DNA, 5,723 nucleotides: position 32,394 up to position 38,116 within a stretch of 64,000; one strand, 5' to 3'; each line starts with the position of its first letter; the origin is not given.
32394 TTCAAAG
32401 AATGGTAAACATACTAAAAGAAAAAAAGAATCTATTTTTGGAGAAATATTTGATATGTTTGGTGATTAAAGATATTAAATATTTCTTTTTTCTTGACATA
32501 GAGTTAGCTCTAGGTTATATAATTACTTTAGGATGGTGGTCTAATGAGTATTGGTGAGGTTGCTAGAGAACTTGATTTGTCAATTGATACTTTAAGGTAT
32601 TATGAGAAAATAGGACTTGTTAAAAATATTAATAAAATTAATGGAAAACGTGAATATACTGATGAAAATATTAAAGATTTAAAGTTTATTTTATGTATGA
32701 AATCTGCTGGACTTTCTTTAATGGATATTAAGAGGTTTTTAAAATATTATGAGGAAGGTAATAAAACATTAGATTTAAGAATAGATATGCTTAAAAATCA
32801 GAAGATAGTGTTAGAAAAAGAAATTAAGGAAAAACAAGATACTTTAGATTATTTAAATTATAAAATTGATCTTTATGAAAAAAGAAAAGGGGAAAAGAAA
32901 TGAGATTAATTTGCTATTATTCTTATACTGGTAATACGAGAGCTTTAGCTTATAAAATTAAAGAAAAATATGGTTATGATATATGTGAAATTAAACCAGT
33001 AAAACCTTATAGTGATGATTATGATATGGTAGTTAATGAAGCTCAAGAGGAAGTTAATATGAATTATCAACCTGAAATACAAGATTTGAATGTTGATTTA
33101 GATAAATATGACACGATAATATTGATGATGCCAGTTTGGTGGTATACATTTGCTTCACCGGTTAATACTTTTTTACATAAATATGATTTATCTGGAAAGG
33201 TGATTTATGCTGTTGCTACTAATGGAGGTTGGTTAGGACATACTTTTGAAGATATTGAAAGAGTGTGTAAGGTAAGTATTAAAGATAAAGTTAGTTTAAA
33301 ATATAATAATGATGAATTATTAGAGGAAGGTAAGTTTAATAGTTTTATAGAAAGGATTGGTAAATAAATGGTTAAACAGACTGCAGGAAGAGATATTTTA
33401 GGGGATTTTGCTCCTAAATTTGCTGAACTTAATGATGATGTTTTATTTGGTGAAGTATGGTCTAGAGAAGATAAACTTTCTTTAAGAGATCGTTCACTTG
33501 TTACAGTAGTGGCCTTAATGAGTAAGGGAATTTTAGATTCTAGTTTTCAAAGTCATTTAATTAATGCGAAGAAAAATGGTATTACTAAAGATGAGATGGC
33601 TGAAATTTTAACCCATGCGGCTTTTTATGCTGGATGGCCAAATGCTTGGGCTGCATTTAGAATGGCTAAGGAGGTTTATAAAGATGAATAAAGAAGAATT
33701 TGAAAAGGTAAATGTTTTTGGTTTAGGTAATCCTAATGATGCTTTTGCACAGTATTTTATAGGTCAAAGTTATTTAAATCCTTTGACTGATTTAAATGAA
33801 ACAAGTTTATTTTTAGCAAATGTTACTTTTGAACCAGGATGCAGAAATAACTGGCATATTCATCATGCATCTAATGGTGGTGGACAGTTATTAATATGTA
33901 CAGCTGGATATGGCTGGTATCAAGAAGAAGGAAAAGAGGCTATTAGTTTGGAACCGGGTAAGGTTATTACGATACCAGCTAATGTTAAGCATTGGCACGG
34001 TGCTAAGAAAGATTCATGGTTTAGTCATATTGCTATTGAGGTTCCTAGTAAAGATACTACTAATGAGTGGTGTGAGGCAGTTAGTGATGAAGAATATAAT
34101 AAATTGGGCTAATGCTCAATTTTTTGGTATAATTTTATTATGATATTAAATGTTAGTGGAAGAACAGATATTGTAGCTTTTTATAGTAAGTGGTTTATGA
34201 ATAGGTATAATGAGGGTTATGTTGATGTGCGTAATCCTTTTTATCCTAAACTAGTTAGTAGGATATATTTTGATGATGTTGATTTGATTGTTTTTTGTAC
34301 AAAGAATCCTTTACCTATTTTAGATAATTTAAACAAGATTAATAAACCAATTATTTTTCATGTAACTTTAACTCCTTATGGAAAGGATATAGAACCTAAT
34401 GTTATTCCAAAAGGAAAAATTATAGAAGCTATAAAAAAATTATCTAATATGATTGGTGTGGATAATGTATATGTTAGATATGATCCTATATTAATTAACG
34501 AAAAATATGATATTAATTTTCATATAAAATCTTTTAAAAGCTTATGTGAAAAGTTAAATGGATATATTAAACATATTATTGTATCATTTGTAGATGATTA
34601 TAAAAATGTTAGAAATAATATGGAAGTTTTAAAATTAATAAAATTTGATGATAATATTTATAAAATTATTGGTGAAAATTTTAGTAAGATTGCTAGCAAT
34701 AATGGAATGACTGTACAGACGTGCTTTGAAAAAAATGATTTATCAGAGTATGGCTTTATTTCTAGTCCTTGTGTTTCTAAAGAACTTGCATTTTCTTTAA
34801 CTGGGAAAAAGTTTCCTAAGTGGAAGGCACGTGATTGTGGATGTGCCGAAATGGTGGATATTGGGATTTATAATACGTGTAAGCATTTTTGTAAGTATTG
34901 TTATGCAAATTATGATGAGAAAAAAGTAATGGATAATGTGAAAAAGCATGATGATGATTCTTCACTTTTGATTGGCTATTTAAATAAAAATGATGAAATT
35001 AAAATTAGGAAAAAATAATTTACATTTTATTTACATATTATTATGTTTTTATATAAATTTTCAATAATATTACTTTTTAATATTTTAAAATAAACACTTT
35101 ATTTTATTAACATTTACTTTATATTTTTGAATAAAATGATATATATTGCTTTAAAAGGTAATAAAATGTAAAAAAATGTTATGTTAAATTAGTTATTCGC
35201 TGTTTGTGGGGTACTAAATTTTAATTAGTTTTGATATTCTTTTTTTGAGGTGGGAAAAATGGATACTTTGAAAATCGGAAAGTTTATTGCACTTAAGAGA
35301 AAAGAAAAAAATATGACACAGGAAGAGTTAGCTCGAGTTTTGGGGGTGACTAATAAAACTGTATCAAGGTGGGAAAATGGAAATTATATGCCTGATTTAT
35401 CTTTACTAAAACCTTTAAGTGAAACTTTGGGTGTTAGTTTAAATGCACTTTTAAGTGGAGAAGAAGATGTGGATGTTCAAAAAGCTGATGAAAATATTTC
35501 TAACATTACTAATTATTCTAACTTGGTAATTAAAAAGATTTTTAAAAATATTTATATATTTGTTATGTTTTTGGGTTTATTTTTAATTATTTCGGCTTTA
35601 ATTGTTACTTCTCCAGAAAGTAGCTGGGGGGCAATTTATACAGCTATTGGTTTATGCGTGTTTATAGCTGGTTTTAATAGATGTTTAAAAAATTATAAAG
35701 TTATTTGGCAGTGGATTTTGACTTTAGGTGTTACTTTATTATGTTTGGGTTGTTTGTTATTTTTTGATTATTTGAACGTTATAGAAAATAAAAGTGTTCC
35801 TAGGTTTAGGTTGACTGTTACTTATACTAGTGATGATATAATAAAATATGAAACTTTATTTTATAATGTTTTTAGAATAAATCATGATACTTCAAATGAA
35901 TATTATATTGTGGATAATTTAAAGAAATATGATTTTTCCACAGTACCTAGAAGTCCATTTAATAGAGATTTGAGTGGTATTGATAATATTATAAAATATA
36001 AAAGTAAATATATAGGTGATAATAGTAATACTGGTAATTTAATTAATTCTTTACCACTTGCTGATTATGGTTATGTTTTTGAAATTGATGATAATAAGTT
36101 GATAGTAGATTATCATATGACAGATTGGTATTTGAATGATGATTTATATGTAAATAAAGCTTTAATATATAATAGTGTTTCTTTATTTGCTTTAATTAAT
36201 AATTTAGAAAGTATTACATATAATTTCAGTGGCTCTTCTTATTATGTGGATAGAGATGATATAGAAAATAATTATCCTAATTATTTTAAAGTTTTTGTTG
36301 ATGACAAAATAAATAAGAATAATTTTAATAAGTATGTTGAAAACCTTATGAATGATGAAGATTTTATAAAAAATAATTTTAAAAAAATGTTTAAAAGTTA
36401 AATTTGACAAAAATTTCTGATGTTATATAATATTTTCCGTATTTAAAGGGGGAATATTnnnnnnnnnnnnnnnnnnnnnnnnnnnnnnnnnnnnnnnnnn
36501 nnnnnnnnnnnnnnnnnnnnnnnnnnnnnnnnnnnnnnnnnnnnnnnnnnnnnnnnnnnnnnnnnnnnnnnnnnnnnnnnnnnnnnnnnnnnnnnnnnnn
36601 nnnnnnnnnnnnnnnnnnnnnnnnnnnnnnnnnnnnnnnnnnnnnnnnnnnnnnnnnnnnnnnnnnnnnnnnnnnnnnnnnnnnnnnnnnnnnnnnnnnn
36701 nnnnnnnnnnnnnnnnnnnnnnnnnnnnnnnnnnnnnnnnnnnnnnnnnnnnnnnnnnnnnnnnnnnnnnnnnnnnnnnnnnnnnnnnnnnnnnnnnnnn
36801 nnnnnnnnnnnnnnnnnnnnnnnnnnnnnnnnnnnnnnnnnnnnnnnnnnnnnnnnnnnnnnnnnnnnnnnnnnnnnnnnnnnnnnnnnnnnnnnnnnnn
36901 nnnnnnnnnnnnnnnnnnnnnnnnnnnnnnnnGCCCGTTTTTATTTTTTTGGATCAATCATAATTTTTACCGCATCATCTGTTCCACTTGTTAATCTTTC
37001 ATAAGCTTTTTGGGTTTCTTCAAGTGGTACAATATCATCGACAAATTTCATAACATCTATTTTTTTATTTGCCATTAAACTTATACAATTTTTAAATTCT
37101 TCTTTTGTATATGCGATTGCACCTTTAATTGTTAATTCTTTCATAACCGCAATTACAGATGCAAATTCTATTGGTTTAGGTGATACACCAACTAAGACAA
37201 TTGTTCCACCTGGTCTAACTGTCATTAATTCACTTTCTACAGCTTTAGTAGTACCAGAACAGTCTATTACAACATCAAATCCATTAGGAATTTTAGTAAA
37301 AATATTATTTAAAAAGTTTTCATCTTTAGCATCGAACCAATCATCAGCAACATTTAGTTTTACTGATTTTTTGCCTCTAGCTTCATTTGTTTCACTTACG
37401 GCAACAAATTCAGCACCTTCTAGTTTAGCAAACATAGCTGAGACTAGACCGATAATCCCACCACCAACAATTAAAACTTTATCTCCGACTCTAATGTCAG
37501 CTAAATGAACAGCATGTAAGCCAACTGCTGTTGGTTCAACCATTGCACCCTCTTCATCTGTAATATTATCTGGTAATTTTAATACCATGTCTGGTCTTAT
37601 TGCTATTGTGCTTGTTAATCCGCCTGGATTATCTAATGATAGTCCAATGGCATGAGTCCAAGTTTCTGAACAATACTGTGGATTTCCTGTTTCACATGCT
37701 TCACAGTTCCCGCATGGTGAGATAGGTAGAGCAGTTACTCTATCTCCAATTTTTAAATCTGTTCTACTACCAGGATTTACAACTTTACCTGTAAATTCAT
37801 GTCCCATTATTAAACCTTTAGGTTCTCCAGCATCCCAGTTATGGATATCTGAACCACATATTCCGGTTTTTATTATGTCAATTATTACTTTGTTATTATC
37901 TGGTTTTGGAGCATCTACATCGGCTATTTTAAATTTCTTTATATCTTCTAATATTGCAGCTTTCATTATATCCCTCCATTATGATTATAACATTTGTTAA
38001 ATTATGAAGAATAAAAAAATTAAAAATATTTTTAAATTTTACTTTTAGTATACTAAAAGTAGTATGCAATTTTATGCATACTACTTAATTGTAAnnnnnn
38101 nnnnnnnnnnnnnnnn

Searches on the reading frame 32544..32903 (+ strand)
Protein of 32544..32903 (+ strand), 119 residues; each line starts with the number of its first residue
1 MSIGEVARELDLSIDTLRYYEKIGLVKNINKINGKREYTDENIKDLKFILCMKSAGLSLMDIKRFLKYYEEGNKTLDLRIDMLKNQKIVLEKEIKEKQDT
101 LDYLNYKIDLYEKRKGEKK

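Call 36: search_protein_families(library=pfam, proteins=[window:32544-32903:+], max_evalue=0.00001)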
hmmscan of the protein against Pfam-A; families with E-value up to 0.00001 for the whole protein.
window:32544-32903:+ (119 aa): 3 families
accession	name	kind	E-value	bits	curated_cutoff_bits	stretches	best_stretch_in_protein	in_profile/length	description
PF13411.12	MerR_1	-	2.1e-17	63.4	21.6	1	1-67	1-67/69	MerR HTH family regulatory protein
PF00376.29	MerR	-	6.9e-13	48.6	28.2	1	2-38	1-38/38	MerR family regulatory protein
PF09278.17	MerR-DNA-bind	-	4.1e-09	37.4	25.4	1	44-104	2-62/65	MerR, DNA binding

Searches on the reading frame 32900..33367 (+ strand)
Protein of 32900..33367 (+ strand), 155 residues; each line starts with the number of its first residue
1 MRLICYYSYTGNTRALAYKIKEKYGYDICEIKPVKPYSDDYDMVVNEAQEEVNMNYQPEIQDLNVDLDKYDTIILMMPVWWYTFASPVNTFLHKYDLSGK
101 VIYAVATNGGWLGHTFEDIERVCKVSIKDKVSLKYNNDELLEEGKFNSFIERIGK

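Call 36: search_protein_families(library=pfam, proteins=[window:32900-33367:+], max_evalue=0.00001)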
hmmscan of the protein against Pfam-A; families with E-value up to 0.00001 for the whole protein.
window:32900-33367:+ (155 aa): 2 families
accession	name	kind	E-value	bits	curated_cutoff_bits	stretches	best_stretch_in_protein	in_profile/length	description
PF12682.12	Flavodoxin_4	-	4.4e-22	78.7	24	1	3-123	3-128/155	Flavodoxin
PF12724.12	Flavodoxin_5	-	2e-06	28.6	27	0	60-109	34-85/145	Flavodoxin domain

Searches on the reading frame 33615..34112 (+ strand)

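Call 36: search_protein_families(library=pfam, proteins=[window:33615-34112:+], max_evalue=0.00001)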
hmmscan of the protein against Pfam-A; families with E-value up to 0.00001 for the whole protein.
window:33615-34112:+ (165 aa): 1 family
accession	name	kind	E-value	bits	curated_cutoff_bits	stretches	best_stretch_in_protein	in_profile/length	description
PF07883.17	Cupin_2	-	4.2e-07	30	27.2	1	70-133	3-61/70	Cupin domain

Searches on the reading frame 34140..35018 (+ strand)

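Call 36: search_protein_families(library=pfam, proteins=[window:34140-35018:+], max_evalue=0.00001)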
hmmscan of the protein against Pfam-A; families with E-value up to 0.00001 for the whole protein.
window:34140-35018:+ (292 aa): 1 family
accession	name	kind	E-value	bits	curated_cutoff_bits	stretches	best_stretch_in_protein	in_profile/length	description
PF08902.16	DUF1848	-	1.2e-89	301.1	30.5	1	2-256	1-262/262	Domain of unknown function (DUF1848)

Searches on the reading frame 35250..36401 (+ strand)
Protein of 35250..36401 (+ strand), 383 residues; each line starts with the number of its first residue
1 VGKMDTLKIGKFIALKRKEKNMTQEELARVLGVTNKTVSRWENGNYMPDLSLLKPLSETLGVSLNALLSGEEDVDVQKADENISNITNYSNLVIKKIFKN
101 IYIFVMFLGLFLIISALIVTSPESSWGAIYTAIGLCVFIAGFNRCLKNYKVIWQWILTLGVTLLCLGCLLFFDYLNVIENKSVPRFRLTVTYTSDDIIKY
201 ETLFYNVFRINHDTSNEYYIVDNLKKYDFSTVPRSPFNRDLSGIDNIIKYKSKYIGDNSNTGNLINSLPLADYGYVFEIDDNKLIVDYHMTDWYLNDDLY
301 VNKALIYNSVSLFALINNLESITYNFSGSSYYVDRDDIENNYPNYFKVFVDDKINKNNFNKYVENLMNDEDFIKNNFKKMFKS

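Call 36: search_protein_families(library=pfam, proteins=[window:35250-36401:+], max_evalue=0.00001)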
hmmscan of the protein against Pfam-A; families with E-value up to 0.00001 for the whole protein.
window:35250-36401:+ (383 aa): 4 families
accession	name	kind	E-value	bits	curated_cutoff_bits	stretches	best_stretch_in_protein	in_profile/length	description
PF01381.28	HTH_3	-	9.6e-17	61.2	23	1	14-65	2-53/55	Helix-turn-helix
PF16107.10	DUF4825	-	1.2e-14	54.5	22.7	1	247-328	1-87/99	Domain of unknown function (DUF4825)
PF12844.13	HTH_19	-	9.2e-12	45.1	30.2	1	10-71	1-62/64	Helix-turn-helix domain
PF13560.12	HTH_31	-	2e-07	31.7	27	1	13-63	6-57/64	Helix-turn-helix domain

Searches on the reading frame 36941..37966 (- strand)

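Call 36: search_protein_families(library=pfam, proteins=[window:36941-37966:-], max_evalue=0.00001)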
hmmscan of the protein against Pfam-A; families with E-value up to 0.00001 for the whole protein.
window:36941-37966:- (341 aa): 4 families
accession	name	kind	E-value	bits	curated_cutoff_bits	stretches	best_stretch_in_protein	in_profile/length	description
PF08240.17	ADH_N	-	4.1e-22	78.9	23.5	1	24-133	2-104/104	Alcohol dehydrogenase GroES-like domain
PF00107.32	ADH_zinc_N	-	2.3e-21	76.5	31.8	1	172-299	2-128/129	Zinc-binding dehydrogenase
PF16912.11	Glu_dehyd_C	-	6.8e-12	45.7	34.9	1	140-336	4-208/211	Glucose dehydrogenase C-terminus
PF13602.12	ADH_zinc_N_2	-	1.4e-08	36.2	27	1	207-329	3-127/134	Zinc-binding dehydrogenase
